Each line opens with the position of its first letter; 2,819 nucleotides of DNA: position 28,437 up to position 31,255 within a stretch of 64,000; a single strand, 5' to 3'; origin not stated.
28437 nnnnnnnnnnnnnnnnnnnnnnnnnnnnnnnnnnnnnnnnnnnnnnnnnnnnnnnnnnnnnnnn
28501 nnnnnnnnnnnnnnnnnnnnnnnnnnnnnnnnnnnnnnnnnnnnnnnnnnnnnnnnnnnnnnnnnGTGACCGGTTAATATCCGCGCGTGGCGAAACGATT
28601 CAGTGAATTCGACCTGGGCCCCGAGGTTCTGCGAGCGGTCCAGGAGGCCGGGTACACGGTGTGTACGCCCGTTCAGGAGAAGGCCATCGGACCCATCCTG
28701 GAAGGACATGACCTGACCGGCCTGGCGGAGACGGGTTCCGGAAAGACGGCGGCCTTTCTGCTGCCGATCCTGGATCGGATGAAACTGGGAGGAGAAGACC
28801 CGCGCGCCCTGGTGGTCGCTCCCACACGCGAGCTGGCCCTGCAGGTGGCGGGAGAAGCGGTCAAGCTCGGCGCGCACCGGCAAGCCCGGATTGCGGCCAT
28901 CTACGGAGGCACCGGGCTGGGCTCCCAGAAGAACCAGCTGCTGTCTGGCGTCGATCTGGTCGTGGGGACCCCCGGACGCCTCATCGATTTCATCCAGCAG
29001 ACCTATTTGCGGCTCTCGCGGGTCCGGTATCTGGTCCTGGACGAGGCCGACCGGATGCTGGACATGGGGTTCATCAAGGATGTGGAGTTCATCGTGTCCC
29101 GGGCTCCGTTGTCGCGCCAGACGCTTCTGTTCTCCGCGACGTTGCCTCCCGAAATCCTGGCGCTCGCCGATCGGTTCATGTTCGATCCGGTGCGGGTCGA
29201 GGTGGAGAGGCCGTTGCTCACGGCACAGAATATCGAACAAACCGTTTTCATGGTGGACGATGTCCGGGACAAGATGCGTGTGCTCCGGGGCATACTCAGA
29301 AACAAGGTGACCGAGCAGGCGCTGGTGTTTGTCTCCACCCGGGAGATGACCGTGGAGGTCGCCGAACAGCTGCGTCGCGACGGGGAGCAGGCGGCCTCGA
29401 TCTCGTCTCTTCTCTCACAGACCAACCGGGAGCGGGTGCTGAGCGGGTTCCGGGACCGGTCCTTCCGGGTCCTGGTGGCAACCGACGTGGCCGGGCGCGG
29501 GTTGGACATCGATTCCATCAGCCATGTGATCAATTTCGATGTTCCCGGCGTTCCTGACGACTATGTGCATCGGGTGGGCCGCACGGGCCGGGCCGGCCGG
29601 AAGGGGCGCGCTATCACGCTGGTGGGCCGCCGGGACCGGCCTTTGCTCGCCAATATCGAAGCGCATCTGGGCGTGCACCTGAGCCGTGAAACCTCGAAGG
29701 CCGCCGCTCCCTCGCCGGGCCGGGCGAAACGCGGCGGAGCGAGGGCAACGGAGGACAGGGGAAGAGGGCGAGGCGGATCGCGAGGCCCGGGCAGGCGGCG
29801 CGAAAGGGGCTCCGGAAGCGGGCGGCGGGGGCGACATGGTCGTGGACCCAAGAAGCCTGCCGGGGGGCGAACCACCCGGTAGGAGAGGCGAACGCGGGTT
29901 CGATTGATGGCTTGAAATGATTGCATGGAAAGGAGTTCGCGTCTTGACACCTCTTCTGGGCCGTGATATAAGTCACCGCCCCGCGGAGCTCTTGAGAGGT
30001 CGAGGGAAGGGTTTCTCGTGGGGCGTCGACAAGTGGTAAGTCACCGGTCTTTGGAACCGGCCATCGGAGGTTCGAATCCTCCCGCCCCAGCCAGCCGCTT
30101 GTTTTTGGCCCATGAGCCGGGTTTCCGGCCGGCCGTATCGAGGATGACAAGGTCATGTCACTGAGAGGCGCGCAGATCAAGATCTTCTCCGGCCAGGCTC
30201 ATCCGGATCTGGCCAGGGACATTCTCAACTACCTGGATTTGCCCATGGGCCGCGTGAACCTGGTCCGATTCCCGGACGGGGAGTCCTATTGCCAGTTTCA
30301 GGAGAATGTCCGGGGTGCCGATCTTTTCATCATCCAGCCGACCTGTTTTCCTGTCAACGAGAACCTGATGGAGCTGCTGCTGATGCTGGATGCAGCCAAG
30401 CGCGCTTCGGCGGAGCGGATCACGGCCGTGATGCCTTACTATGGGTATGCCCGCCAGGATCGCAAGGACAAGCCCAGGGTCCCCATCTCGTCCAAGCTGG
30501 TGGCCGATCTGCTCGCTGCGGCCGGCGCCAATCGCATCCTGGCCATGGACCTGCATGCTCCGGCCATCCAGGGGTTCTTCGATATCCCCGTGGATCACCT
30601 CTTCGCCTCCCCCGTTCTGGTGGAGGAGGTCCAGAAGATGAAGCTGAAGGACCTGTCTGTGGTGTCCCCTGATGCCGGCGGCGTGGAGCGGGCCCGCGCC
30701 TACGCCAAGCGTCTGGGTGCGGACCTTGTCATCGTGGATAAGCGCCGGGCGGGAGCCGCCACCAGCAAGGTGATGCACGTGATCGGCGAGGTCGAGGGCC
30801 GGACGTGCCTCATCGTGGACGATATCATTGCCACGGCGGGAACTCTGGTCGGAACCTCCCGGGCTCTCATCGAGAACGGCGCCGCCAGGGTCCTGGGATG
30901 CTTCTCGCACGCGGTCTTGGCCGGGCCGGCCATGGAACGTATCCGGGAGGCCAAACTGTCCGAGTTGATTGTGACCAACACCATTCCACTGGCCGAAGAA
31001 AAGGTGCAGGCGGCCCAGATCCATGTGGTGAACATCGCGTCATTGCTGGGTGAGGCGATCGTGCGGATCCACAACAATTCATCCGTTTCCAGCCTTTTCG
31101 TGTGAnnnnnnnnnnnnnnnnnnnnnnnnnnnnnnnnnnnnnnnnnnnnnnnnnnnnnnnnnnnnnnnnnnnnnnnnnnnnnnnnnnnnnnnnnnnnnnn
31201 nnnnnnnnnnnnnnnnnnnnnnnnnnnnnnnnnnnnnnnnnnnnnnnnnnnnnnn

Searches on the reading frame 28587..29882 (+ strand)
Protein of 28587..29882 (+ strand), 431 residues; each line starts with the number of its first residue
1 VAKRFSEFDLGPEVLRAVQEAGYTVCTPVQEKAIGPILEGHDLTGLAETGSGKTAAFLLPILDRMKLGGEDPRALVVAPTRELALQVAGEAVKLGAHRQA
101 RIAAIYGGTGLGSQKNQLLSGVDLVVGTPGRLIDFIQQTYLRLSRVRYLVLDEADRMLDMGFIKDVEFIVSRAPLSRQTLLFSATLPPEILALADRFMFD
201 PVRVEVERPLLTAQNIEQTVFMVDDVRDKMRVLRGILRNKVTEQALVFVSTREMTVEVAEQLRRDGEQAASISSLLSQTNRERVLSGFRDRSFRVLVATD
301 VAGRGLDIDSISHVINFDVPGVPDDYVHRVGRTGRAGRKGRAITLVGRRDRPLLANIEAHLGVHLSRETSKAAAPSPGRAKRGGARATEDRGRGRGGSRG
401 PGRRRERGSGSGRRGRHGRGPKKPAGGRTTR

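Call 44: search_protein_families(library=pfam, proteins=[window:28587-29882:+], max_evalue=0.001)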
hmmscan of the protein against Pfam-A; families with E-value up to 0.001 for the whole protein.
window:28587-29882:+ (431 aa): 3 families
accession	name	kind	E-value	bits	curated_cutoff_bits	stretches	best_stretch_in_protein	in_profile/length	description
PF00270.35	DEAD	-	1.3e-52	178.3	26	1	27-190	1-164/167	DEAD/DEAH box helicase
PF00271.37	Helicase_C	-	9.7e-30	103.5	23.5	1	229-337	2-110/110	Helicase conserved C-terminal domain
PF04851.21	ResIII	-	1.2e-05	25.8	22.5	1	47-166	30-146/164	Type III restriction enzyme, res subunit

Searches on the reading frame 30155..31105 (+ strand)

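Call 44: search_protein_families(library=pfam, proteins=[window:30155-31105:+], max_evalue=0.001)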
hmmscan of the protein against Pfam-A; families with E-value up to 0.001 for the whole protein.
window:30155-31105:+ (316 aa): 3 families
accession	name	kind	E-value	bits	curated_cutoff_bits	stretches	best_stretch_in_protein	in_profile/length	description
PF13793.12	Pribosyltran_N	-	4.8e-52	175.2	25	1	8-124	1-117/117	N-terminal domain of ribose phosphate pyrophosphokinase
PF14572.12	Pribosyl_synth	-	8.9e-26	91.4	27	1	206-315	74-183/184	Phosphoribosyl synthetase-associated domain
PF00156.33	Pribosyltran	-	5.5e-17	62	26.3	1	161-263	25-135/158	Phosphoribosyl transferase domain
